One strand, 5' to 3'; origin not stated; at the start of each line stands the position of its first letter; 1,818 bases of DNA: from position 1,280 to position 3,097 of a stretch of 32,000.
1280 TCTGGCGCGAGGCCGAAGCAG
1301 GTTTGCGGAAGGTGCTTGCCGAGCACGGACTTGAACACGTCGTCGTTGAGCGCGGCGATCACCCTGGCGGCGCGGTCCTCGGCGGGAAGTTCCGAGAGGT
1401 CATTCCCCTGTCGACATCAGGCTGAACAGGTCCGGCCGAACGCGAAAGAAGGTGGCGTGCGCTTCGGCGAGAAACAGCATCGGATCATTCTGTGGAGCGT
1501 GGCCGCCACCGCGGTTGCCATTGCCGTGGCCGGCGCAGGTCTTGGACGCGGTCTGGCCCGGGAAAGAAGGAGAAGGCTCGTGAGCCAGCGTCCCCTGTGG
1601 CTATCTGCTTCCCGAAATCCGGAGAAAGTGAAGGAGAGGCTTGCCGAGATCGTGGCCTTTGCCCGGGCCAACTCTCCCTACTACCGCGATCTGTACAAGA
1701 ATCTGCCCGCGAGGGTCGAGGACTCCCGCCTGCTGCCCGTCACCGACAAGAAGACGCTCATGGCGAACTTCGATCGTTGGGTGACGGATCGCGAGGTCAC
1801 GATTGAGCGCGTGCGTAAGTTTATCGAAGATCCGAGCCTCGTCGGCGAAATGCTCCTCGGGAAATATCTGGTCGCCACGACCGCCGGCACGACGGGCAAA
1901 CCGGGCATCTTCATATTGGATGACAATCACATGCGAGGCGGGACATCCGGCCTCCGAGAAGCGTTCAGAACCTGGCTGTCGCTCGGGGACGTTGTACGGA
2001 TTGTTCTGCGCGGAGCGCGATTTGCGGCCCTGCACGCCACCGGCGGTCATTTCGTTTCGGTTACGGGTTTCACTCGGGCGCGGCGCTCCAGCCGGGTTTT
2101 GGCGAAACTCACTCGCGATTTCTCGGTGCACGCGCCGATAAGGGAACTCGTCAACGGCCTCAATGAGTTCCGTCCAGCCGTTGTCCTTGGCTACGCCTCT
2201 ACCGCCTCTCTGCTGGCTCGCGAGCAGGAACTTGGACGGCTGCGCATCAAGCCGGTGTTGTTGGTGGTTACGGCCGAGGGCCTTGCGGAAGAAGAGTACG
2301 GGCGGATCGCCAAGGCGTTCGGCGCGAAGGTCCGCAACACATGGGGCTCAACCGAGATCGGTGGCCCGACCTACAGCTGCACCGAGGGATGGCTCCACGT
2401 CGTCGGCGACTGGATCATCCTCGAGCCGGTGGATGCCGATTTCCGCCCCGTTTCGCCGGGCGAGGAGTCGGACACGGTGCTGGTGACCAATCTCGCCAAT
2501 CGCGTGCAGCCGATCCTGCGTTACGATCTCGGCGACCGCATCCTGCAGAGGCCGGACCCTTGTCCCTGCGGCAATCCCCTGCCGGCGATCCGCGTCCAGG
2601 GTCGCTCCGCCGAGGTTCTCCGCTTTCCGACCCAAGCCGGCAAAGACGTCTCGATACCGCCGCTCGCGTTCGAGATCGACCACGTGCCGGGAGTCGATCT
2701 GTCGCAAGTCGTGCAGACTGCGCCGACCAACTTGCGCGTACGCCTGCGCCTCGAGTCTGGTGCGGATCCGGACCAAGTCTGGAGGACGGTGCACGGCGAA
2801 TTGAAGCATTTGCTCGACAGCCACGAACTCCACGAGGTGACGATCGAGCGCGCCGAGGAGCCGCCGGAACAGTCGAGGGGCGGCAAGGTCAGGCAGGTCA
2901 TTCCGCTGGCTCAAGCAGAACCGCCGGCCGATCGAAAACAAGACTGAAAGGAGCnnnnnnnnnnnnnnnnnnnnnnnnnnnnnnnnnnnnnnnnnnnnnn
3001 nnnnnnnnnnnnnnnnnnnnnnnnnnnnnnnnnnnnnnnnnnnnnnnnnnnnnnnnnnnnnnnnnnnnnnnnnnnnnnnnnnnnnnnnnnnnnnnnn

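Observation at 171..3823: MerR-gated operon led by two PaaK/F390-synthetase-like adenylating enzymes, a membrane microprotein and a tail-less CDF: candidate undescribed metal-stress module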

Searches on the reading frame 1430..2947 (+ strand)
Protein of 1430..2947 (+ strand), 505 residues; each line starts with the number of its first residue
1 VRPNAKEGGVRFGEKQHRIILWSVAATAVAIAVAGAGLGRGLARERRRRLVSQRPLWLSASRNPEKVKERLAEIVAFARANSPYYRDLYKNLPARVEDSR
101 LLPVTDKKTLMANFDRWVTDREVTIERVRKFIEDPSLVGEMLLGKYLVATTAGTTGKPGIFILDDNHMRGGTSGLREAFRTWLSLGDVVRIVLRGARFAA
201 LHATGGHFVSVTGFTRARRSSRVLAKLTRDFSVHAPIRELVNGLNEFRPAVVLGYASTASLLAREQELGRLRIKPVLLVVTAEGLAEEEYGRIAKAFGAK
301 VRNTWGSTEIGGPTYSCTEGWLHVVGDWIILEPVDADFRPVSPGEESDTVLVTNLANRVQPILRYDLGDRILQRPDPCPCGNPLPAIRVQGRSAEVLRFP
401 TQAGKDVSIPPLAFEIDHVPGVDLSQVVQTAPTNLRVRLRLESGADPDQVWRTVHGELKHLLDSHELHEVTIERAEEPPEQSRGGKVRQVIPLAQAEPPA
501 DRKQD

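Call 4: search_protein_families(library=pfam, proteins=[window:1430-2947:+], max_evalue=0.01)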
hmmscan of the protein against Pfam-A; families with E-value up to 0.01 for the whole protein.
window:1430-2947:+ (505 aa): 1 family
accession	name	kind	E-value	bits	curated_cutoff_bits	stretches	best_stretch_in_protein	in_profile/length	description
PF00501.34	AMP-binding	-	0.0053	16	29.9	1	150-317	169-329/384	AMP-binding enzyme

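Call 5: search_protein_families(library=ncbifam, proteins=[window:1430-2947:+], max_evalue=0.01)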
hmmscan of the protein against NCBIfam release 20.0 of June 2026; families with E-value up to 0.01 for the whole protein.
window:1430-2947:+ (505 aa): 7 families
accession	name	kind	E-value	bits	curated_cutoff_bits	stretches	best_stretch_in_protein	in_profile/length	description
TIGR02304.1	aden_form_hyp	equivalog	2.5e-23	82.8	251.9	1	231-411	170-344/430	F390 synthetase-related protein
NF045666.1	DVU1553_fam_AMP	equivalog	2.1e-21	76.4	300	1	68-392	28-330/331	DVU_1553 family AMP-dependent CoA ligase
NF041217.1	BagE_FevW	exception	2.7e-13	49.6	800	1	278-398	197-316/424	bagremycin/ferroverdin synthetase BagE/FevW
NF053551.1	FlxY_rubin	equivalog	1.1e-12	47.4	520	1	292-399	221-329/424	flexirubin biosynthesis putative acyl-CoA ligase FlxY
NF041878.1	paak_haloarch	equivalog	7.6e-12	44.5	700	1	277-490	204-423/427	phenylacetate--CoA ligase PaaK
TIGR03335.1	F390_ftsA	equivalog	5.4e-07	28.7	458.7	1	278-400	209-336/445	coenzyme F390 synthetase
TIGR02155.1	PA_CoA_ligase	equivalog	0.00017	20.2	646.3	1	242-397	161-321/422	phenylacetate--CoA ligase PaaK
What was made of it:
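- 1580..2947 (+): ANL2: intact PaaK/F390-synthetase-like adenylate-forming enzyme of an uncharacterised subfamily. NCBIfam hits are all below cut-off (call 5).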

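Call 9: find_homologous_proteins(query=window:1580-2947:+, max_evalue=0.00001)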
Query window:1580-2947:+ (455 aa): 2103 proteins with E <= 0.00001 among 8000 candidates; the best 120 are listed.
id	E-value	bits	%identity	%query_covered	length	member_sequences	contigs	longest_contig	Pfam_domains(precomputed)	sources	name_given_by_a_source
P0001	1.4e-286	968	94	100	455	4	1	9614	-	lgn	-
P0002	9.9e-281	949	92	100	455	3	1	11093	-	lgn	-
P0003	7.4e-273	923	91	98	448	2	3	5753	-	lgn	-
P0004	1.0e-267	906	89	99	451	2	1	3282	-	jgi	-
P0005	6.7e-266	900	88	98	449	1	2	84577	-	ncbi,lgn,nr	ncbi:MAG: phenylacetate--CoA ligase family protein [Rhodospirillales bacterium]|nr:phenylacetate--Co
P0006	3.1e-246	836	83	98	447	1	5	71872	-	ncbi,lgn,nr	ncbi:MAG: hypothetical protein K2X67_06470 [Burkholderiales bacterium]|nr:hypothetical protein [Burk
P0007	9.3e-246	834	82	97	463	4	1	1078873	-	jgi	jgi:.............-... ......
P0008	2.1e-237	806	80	98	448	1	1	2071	-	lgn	-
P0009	2.8e-234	796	79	97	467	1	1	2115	-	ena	-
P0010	6.0e-219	746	75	98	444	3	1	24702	PF00501.35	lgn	-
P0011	4.3e-213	726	74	94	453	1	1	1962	-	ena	-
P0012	1.1e-203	695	72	96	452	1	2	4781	-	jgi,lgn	jgi:phenylacetate-coenzyme A ligase PaaK-like adenylate-forming protein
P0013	1.1e-203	695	70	96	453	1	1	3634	-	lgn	-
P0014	4.4e-202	690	70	94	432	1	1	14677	-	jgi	jgi:phenylacetate-coenzyme A ligase PaaK-like adenylate-forming protein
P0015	4.6e-202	690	70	95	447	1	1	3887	-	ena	-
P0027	4.1e-194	664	64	98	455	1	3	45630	PF00501.35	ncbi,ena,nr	ncbi:MAG: AMP-binding protein [Chloroflexi bacterium]|nr:AMP-binding protein [Chloroflexota bacteriu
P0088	4.6e-162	558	59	94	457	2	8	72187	-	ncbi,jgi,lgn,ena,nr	ncbi:MAG TPA: phenylacetate--CoA ligase family protein [Methanosarcina sp.]|nr:hypothetical protein 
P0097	2.4e-161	556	59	97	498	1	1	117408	-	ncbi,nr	ncbi:MAG: hypothetical protein K2Y37_01235 [Pirellulales bacterium]|nr:hypothetical protein [Pirellu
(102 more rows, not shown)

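Call 11: find_encoding_contigs(protein=P0005, flank=10000, max_places=3)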
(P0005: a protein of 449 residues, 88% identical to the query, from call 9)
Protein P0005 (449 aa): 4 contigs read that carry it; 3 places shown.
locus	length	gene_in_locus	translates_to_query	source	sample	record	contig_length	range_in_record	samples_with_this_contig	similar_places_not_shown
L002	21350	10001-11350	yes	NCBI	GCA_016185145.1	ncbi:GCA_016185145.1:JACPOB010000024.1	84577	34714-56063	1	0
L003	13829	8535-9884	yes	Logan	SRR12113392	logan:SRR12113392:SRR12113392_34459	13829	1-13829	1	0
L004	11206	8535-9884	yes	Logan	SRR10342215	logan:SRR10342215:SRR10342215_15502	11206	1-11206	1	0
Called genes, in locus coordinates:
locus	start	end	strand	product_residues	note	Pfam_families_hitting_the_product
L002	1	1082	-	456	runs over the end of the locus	PF06808:DctM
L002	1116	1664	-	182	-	PF04290:DctQ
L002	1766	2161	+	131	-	PF12840:HTH_20 (faint), PF01022:HTH_5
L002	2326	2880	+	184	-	PF04290:DctQ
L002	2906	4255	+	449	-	PF06808:DctM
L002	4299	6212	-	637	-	PF00034:Cytochrom_C, PF13442:Cytochrome_CBB3, PF03239:FTR1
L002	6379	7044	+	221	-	PF01209:Ubie_methyltran, PF13489:Methyltransf_23 (weak), PF13649:Methyltransf_25, PF13847:Methyltransf_31, PF08241:Methyltransf_11, PF08242:Methyltransf_12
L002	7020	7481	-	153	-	PF00376:MerR, PF13411:MerR_1, PF09278:MerR-DNA-bind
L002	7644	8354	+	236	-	PF20344:DUF6639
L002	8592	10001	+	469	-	-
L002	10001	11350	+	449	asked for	-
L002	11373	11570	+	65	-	-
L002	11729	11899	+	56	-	-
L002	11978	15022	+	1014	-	PF00403:HMA (faint), PF00122:E1-E2_ATPase, PF00702:Hydrolase, PF12710:HAD (weak)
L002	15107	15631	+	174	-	PF01252:Peptidase_A8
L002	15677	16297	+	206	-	PF01545:Cation_efflux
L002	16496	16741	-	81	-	-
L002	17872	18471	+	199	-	PF01545:Cation_efflux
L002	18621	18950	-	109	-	PF02694:UPF0060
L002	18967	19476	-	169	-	PF00376:MerR, PF13411:MerR_1, PF09278:MerR-DNA-bind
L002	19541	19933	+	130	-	-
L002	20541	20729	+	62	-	-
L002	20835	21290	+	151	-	PF00376:MerR, PF13411:MerR_1, PF09278:MerR-DNA-bind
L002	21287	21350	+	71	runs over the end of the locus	PF00403:HMA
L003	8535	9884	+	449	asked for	-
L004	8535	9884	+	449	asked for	-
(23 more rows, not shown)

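Call 12: find_encoding_contigs(protein=P0006, flank=10000, max_places=3)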
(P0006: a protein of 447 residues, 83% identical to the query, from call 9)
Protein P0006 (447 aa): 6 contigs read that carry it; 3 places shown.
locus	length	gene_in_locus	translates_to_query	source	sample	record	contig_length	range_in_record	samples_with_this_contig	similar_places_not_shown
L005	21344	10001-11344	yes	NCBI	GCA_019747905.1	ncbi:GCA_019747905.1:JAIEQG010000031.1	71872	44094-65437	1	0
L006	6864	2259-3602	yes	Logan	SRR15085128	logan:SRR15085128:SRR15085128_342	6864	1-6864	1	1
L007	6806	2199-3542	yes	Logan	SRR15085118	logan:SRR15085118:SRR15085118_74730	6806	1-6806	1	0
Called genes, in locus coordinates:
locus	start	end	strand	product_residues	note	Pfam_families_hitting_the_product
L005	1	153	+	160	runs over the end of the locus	PF02561:FliS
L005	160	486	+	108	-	PF05400:FliT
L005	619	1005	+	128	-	PF10975:DUF2802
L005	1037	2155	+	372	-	PF02120:Flg_hook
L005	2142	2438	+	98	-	PF01312:Bac_export_2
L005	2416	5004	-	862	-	PF01909:NTP_transf_2 (weak), PF08335:GlnD_UR_UTase, PF27444:GlnD_3rd, PF01966:HD, PF27446:GlnD_5th, PF01842:ACT (weak)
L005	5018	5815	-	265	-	PF00557:Peptidase_M24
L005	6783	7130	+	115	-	-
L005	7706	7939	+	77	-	PF13338:AbiEi_4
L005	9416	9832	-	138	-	PF00376:MerR, PF13411:MerR_1, PF09278:MerR-DNA-bind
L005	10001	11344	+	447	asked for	-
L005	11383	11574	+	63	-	-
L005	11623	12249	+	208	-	PF01545:Cation_efflux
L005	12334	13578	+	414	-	PF00067:p450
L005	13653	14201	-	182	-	PF01124:MAPEG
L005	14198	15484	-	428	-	PF01699:Na_Ca_ex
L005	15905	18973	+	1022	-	PF00403:HMA (faint), PF00122:E1-E2_ATPase, PF00702:Hydrolase, PF12710:HAD (weak)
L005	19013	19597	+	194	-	PF01252:Peptidase_A8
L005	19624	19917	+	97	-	PF13453:Zn_ribbon_TFIIB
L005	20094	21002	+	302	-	PF00781:DAGK_cat, PF19279:YegS_C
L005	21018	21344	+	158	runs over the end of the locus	PF02308:MgtC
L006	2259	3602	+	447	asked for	-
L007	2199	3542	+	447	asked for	-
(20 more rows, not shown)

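Call 13: find_encoding_contigs(protein=P0007, flank=10000, max_places=3)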
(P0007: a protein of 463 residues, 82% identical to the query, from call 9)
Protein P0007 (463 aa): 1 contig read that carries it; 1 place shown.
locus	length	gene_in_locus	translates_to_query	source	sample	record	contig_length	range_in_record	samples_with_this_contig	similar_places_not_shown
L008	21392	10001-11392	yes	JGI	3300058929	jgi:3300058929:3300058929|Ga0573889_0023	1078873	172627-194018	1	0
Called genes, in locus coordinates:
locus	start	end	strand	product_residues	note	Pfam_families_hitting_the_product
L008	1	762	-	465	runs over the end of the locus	PF07732:Cu-oxidase_3, PF07731:Cu-oxidase_2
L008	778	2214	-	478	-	PF02321:OEP (weak)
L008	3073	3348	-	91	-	PF02583:Trns_repr_metal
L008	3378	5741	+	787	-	PF04945:YHS, PF19335:HMBD, PF00122:E1-E2_ATPase, PF00702:Hydrolase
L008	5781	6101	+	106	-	-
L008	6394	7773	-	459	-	PF06808:DctM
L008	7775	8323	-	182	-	PF04290:DctQ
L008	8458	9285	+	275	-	PF13847:Methyltransf_31, PF08241:Methyltransf_11, PF08242:Methyltransf_12, PF13649:Methyltransf_25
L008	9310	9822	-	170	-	PF00376:MerR, PF13411:MerR_1, PF09278:MerR-DNA-bind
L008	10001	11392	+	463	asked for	-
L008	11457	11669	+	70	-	-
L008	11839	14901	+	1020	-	PF00403:HMA (faint), PF00122:E1-E2_ATPase, PF00702:Hydrolase, PF12710:HAD (weak)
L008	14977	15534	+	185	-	PF01252:Peptidase_A8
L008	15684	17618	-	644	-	PF00034:Cytochrom_C, PF13442:Cytochrome_CBB3, PF03239:FTR1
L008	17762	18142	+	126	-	PF01022:HTH_5, PF12840:HTH_20, PF09339:HTH_IclR (weak)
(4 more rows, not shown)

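Call 16: find_related_loci(query=A1, collection=genome_contigs, flank=8000)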
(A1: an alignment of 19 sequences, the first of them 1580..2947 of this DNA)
Query A1 (455 aa) in genome_contigs; peptide patterns used: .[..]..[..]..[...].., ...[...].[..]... (x = any residue, [..] = any of these).
600 stretches matched a pattern (row limit reached: there are more); 549 encode a relative of the query (tblastn E <= 1e-3); the best 80 are kept; 80 distinct loci.
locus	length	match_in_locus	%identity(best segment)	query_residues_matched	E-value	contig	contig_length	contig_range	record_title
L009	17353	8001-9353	82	1-451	0e+0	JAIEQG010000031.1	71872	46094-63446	MAG: Burkholderiales bacterium isolate co.spades.DASTOOL.2.5kb_123 c_000000443927, whole genome shotgun sequence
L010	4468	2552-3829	70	18-443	0e+0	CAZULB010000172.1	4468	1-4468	MAG TPA_asm: uncultured bacterium isolate SRP237561_co1_357 genome assembly, contig: NODE_44018_length_4468_cov_3.038523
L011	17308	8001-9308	65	8-443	0e+0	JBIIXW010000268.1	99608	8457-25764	MAG: Chthoniobacteraceae bacterium isolate ME2005-08-02_3300034104_group2_bin104 Rohwer_bin2540_scaffold_61_c1, whole ge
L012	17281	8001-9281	63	18-444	6e-175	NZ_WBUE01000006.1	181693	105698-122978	MAG: Hyphomicrobium sp. isolate SB8 contig_52, whole genome shotgun sequence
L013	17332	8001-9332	67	1-444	4e-171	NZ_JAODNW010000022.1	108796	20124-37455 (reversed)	Chelativorans intermedius strain LMG 28482 contig22, whole genome shotgun sequence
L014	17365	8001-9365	64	1-444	0e+0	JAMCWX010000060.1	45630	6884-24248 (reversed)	MAG: Chloroflexota bacterium isolate FK_Sedi_B_Bin.47 NODE_2085_length_45630_cov_5.31317, whole genome shotgun sequence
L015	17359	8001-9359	57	2-454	5e-166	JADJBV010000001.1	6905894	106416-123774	MAG: Deltaproteobacteria bacterium isolate Aved_18-Q3-R54-62_BAT3C.540 tig00000023-10-69002250, whole genome shotgun seq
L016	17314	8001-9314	61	10-444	3e-165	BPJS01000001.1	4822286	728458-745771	MAG: Isosphaeraceae bacterium KatS3mg108 DNA, contig_14710, whole genome shotgun sequence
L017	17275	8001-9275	58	20-444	4e-160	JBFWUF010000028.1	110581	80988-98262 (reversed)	MAG: Blastocatellales bacterium isolate CA_2019_TPBF_64 NODE_1604_length_110581_cov_9.317426_TPBF, whole genome shotgun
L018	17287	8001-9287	58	18-447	9e-160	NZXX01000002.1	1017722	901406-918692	MAG: Anaerolineaceae bacterium isolate NAT290 MHASMcontig_908504, whole genome shotgun sequence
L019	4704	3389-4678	59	18-444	1e-162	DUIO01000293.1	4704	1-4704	MAG TPA_asm: Methanosarcina sp. isolate UBA8098 contig_24733, whole genome shotgun sequence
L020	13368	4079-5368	59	18-444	5e-159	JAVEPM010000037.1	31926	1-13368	MAG: Methanolobus sp. isolate BF_dRep_2 scaffold_2279_c1_biofilm_2017, whole genome shotgun sequence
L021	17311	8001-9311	60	10-443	1e-157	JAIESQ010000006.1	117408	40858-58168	MAG: Pirellulales bacterium isolate co.spades.METABAT.2.5kb_062 c_000000444722, whole genome shotgun sequence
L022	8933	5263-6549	56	15-444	3e-157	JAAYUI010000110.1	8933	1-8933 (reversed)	MAG: Caldisericales bacterium isolate AS27yjCOA_144 104593_AS27, whole genome shotgun sequence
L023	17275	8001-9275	54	20-445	2e-155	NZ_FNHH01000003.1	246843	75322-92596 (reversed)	Daejeonella rubra strain DSM 24536, whole genome shotgun sequence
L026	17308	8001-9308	55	15-448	2e-154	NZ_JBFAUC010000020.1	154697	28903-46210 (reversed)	Streptomyces nondiastaticus strain NPDC052563 NPDC052563_14_C3.ctg-0020, whole genome shotgun sequence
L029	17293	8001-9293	55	16-443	1e-153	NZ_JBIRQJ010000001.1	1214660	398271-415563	Streptomyces sp. NPDC021093 NPDC021093_153_G6.ctg-0001, whole genome shotgun sequence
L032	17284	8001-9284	57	15-443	3e-152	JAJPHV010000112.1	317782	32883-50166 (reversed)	MAG: Chloroflexota bacterium isolate Centralia_MAG_208 k107_5601149, whole genome shotgun sequence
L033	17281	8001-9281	55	15-443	6e-152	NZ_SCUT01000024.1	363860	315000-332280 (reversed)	MAG: Reyranella sp. isolate GW715_bin.16 GW715_bin.16-51640, whole genome shotgun sequence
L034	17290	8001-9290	53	15-443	4e-152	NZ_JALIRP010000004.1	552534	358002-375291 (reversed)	Paenibacillus mangrovi strain KQZ6P-2 Scaffold4, whole genome shotgun sequence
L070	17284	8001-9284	56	23-443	5e-142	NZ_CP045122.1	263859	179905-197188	Rubrobacter marinus strain SCSIO 52915 plasmid unnamed1, complete sequence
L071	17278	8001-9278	54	18-442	7e-142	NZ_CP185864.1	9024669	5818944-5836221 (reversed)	Saccharopolyspora spinosa NRRL 18395 chromosome, complete genome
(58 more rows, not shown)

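Call 19: search_protein_families(library=pfam, proteins=[L026:7808-10186:+, L070:8024-10288:+, L071:9196-11496:+, L029:7476-9299:+, L029:9821-10855:+, L034:7238-7873:+, L034:9865-10506:-, L026:7189-7788:-, L029:6025-7188:+, L071:7192-7992:-], max_evalue=0.001)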
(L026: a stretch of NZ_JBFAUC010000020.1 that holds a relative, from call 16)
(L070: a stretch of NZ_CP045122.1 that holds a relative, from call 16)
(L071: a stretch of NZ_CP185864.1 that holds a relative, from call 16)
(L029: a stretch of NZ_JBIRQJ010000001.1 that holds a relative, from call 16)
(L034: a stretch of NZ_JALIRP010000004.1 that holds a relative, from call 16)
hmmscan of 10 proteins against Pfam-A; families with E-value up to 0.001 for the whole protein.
L026:7808-10186:+ (792 aa): 0 families

L070:8024-10288:+ (754 aa): 0 families

L071:9196-11496:+ (766 aa): 0 families

L029:7476-9299:+ (607 aa): 0 families

L029:9821-10855:+ (344 aa): 2 families
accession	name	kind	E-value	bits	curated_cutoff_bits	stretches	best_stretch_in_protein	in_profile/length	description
PF12802.13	MarR_2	-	6.2e-09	36.3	27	1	218-274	2-56/61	MarR family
PF13412.12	HTH_24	-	0.0004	20.4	21.9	1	224-269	6-48/48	Winged helix-turn-helix DNA-binding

L034:7238-7873:+ (211 aa): 1 family
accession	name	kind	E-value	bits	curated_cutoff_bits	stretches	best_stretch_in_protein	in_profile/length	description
PF00440.29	TetR_N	-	8.5e-17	61.1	24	1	17-63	1-47/47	Bacterial regulatory proteins, tetR family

L034:9865-10506:- (213 aa): 2 families
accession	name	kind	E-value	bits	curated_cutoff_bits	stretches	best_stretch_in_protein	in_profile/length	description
PF04263.21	TPK_catalytic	-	6.9e-27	94.1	30.7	1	25-128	8-111/113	Thiamin pyrophosphokinase, catalytic domain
PF04265.19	TPK_B1_binding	-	5.4e-17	61.6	22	1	149-206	8-67/67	Thiamin pyrophosphokinase, vitamin B1 binding domain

L026:7189-7788:- (199 aa): 0 families

L029:6025-7188:+ (387 aa): 0 families

L071:7192-7992:- (266 aa): 0 families

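Call 22: search_solved_structures(query=A1, max_evalue=0.001, show_alignments=1)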
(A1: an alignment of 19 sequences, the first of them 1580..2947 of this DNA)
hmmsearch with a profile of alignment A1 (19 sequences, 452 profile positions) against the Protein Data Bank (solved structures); distinct sequences matched with E-value up to 0.001: 6.
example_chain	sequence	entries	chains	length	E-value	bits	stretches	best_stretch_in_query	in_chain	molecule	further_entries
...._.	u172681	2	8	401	1.5e-18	70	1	186-374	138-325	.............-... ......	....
6wuq_A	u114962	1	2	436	4.6e-17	65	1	189-377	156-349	AjiA1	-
4r1l_A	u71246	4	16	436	2.1e-14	56.3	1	236-357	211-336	Phenylacetate-coenzyme A ligase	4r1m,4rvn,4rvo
6siw_B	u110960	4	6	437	2.5e-14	56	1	189-353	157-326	PaaK-like ligase (AMP-dependent synthetase and ligase) | AMP-dependent synthetase and ligase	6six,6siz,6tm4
6siw_A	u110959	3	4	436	2.5e-14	56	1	189-354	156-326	PaaK-like ligase (AMP-dependent synthetase and ligase) | AMP-dependent synthetase and ligase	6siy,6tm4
6hdw_A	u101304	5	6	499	2.6e-06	29.6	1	106-379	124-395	2-hydroxyisobutyryl-CoA synthetase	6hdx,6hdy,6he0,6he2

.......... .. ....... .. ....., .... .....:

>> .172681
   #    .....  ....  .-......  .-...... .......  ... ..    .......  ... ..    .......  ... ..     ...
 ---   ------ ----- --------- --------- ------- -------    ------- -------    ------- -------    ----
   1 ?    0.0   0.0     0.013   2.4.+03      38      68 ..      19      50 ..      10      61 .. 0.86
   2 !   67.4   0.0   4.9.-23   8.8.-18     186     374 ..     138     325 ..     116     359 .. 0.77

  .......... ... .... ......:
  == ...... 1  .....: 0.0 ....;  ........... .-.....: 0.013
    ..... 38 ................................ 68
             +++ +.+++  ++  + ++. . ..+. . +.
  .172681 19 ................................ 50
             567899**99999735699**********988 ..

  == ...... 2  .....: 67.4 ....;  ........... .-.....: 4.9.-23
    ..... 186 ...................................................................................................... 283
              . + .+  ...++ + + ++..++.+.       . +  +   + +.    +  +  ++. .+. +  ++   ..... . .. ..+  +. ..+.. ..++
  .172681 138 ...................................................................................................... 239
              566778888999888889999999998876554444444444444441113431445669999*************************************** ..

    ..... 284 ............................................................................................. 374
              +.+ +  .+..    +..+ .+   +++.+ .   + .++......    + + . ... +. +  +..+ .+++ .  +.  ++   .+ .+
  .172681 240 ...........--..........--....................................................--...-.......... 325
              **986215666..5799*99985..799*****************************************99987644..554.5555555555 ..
